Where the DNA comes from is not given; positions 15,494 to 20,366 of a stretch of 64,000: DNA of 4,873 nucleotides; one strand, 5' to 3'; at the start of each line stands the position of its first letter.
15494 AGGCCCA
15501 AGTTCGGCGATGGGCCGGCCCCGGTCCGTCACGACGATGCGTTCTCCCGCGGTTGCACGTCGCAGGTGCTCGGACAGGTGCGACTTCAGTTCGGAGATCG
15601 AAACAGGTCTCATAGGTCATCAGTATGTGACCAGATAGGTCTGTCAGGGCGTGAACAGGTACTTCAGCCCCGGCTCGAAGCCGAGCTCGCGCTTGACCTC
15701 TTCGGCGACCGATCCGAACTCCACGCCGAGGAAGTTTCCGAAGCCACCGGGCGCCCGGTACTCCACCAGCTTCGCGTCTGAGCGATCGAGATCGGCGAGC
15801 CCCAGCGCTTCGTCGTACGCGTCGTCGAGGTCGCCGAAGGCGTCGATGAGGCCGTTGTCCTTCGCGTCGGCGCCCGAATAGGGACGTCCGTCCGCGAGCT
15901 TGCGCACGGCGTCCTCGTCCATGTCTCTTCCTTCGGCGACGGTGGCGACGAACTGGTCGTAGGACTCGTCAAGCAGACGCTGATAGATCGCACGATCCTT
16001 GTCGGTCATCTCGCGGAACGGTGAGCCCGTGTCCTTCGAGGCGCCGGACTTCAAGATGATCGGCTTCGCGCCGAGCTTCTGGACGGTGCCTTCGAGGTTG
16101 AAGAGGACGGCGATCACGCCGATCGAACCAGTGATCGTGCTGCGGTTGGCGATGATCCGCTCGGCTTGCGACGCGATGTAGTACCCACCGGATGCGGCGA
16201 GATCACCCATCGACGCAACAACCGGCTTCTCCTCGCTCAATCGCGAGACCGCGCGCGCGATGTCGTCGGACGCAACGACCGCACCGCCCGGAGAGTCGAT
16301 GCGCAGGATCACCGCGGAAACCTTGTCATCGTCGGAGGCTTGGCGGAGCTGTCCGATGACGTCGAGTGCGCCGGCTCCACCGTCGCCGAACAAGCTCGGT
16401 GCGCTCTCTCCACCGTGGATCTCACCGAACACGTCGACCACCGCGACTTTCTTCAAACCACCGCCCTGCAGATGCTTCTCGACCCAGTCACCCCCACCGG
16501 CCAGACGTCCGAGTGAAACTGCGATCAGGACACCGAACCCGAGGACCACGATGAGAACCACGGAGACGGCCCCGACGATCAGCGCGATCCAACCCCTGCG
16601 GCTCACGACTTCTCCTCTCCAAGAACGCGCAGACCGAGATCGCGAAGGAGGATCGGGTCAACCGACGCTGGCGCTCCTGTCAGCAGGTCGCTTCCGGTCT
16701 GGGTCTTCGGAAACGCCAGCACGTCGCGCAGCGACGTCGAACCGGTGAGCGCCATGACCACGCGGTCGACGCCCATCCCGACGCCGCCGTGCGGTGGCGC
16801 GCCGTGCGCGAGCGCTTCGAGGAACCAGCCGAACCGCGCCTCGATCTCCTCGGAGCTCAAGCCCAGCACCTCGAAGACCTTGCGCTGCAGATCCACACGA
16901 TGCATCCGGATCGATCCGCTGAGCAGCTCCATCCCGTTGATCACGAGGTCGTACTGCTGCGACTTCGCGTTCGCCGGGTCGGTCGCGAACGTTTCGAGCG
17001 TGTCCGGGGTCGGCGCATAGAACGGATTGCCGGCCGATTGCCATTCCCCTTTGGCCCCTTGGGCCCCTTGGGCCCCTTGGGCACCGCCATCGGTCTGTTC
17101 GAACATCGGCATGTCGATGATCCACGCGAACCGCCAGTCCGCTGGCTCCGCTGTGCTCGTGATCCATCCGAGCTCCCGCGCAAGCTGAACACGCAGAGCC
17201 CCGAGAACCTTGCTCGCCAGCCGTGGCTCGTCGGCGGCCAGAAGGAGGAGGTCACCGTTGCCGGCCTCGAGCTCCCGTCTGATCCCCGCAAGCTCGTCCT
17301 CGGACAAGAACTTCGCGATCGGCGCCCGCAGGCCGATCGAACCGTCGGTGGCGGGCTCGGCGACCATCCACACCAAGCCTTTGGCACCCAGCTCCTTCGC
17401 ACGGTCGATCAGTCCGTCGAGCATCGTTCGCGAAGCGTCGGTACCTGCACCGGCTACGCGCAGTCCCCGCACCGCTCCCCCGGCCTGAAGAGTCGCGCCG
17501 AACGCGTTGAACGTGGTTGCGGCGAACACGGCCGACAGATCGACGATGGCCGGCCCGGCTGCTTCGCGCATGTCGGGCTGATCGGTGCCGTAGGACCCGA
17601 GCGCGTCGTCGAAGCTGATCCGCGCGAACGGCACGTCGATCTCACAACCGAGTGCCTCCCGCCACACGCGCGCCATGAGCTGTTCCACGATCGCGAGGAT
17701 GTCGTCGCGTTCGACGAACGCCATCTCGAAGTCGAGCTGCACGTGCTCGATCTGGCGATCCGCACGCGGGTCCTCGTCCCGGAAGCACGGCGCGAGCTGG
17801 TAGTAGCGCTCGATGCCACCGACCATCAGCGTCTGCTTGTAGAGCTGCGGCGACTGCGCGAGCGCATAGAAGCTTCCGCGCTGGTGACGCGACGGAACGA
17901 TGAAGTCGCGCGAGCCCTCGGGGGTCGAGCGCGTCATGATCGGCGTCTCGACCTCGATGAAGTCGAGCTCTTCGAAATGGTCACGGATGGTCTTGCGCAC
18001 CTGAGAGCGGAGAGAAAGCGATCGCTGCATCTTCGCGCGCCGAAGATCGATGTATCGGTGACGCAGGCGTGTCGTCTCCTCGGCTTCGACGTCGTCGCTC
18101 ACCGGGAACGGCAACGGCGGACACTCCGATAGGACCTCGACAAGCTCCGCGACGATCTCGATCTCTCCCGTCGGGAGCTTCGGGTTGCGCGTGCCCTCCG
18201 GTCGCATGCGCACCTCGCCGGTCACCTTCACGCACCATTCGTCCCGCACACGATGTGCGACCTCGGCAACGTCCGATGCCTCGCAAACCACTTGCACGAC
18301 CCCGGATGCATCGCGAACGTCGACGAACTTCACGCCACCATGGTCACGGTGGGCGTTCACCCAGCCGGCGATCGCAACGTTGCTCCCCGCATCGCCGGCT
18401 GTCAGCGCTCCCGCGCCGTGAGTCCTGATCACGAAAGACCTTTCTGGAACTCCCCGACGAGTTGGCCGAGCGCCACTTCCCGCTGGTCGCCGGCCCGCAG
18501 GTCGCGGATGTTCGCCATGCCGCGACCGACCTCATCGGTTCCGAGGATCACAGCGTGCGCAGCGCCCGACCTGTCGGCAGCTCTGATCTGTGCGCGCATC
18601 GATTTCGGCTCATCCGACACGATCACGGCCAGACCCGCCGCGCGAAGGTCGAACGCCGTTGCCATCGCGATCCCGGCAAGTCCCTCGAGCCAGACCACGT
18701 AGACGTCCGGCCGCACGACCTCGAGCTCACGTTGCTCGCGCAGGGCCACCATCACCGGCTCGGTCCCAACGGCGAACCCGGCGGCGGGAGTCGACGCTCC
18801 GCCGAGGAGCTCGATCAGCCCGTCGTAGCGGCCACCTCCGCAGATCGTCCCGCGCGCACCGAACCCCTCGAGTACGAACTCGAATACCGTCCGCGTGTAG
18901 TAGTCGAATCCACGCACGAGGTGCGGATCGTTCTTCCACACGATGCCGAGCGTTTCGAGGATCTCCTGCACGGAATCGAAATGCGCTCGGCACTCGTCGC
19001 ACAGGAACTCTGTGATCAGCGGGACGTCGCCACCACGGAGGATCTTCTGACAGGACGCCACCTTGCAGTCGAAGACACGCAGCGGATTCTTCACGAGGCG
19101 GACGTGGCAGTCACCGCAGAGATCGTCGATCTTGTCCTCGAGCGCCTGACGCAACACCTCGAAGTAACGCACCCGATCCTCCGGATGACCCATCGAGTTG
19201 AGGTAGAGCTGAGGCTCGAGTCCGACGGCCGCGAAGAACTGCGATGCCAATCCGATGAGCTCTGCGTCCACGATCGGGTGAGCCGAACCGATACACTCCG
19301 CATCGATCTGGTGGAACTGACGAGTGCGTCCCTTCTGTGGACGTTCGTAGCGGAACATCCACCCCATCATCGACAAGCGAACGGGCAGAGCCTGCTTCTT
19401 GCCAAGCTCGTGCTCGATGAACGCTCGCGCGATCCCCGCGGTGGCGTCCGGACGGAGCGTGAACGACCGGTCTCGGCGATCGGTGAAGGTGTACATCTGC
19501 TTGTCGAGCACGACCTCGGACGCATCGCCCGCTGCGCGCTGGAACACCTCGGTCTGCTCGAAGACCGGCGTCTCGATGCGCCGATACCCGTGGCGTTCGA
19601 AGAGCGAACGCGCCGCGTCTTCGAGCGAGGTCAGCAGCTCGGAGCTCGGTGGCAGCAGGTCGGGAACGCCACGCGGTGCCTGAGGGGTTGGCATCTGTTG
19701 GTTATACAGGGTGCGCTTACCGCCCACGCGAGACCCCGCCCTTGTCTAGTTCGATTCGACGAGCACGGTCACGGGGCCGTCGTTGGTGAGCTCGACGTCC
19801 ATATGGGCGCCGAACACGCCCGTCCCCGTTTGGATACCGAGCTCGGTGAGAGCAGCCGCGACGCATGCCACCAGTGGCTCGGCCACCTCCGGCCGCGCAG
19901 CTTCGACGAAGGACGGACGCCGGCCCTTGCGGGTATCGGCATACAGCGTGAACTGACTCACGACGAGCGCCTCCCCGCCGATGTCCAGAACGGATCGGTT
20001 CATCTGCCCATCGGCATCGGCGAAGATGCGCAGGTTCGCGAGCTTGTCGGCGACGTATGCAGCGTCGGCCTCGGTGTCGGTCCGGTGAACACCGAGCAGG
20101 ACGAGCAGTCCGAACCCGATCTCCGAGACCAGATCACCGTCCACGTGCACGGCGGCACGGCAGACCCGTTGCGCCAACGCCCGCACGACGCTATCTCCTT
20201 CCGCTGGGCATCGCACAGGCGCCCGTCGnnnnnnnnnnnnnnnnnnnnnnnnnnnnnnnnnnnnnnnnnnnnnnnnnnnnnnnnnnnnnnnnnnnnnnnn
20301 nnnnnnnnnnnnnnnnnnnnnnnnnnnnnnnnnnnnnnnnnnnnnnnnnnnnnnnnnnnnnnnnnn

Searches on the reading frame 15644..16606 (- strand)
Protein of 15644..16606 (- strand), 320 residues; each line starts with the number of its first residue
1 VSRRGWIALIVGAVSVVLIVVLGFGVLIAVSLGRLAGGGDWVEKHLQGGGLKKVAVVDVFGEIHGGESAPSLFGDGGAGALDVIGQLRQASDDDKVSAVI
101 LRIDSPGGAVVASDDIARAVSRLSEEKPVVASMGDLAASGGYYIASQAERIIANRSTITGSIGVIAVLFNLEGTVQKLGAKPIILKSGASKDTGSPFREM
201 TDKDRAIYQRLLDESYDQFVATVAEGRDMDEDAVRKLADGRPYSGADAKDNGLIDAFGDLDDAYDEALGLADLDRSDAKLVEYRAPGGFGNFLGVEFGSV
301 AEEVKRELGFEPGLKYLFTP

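Call 43: search_protein_families(library=pfam, proteins=[window:15644-16606:-], max_evalue=0.00001)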
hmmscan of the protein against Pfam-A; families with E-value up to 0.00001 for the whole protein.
window:15644-16606:- (320 aa): 2 families
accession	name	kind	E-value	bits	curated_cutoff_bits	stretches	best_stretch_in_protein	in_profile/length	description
PF01343.23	Peptidase_S49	-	5.1e-50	169.9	24.9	1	123-273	3-153/154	Peptidase family S49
PF25145.1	NfeD1b_N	-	5.3e-09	36.4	40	1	89-166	24-99/189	NfeD1b, N-terminal domain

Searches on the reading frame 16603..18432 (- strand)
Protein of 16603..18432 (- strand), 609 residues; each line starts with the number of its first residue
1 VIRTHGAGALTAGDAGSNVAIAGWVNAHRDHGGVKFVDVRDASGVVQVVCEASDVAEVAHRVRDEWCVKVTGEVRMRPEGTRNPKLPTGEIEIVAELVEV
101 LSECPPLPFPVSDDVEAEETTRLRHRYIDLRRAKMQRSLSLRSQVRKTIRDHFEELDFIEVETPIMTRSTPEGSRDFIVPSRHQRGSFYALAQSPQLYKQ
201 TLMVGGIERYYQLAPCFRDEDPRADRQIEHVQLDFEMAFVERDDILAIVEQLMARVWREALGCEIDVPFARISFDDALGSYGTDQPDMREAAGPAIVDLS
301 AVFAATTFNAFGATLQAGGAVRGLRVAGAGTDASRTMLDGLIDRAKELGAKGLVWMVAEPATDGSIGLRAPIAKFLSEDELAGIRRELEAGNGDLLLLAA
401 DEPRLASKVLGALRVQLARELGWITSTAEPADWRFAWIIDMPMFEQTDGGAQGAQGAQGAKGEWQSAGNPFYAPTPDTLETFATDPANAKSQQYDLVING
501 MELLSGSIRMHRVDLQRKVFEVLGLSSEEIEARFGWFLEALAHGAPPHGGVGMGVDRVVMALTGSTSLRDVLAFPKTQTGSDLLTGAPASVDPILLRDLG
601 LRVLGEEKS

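Call 43: search_protein_families(library=pfam, proteins=[window:16603-18432:-], max_evalue=0.00001)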
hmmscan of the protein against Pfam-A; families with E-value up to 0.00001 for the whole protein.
window:16603-18432:- (609 aa): 3 families
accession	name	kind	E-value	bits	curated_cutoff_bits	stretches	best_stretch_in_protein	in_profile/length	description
PF00152.25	tRNA-synt_2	-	2.3e-107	359.1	25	1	119-578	2-308/308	tRNA synthetases class II (D, K and N)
PF01336.31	tRNA_anti-codon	-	6.9e-17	61.6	27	1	19-101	1-75/75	OB-fold nucleic acid binding domain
PF02938.19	GAD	-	6.2e-16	58.9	23.4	1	312-410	2-95/95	GAD domain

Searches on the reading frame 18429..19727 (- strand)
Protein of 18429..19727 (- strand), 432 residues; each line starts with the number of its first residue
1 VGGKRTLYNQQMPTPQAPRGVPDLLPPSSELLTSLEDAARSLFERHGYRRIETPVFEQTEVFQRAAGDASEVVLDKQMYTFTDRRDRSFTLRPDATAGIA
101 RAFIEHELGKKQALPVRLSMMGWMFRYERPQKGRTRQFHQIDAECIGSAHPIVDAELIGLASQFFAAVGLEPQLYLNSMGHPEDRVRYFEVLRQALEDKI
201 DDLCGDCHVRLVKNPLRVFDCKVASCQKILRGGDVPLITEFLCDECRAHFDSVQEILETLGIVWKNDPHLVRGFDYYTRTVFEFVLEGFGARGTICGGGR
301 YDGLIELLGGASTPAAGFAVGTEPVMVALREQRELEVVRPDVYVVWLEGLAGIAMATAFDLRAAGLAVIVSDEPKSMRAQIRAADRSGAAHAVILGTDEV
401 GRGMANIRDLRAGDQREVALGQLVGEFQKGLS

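Call 43: search_protein_families(library=pfam, proteins=[window:18429-19727:-], max_evalue=0.00001)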
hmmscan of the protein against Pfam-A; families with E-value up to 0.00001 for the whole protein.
window:18429-19727:- (432 aa): 4 families
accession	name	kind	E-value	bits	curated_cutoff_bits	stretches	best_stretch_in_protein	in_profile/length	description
PF13393.11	tRNA-synt_His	-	1.3e-42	146.6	25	1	20-324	1-307/308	Histidyl-tRNA synthetase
PF00587.30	tRNA-synt_2b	-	2e-20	74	29.3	1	79-305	1-142/179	tRNA synthetase class II core domain (G, H, P, S and T)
PF03129.25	HGTP_anticodon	-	6.2e-11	42.7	21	1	342-429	2-93/94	Anticodon binding domain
PF01409.25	tRNA-synt_2d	-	3e-06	27.3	19.8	1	29-169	16-155/246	tRNA synthetases class II core domain (F)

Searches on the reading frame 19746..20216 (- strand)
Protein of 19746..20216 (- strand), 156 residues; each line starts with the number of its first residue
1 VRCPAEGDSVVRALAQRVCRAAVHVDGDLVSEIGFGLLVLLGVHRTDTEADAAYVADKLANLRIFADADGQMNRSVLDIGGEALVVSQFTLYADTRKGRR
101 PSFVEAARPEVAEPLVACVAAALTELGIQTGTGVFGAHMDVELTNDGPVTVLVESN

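Call 69: search_protein_families(library=pfam, proteins=[window:19746-20216:-], max_evalue=0.00001)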
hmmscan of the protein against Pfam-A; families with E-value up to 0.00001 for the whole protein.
window:19746-20216:- (156 aa): 1 family
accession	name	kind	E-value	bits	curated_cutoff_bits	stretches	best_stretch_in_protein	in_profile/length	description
PF02580.21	Tyr_Deacylase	-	6.3e-54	182.7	25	1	12-154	1-144/144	D-Tyr-tRNA(Tyr) deacylase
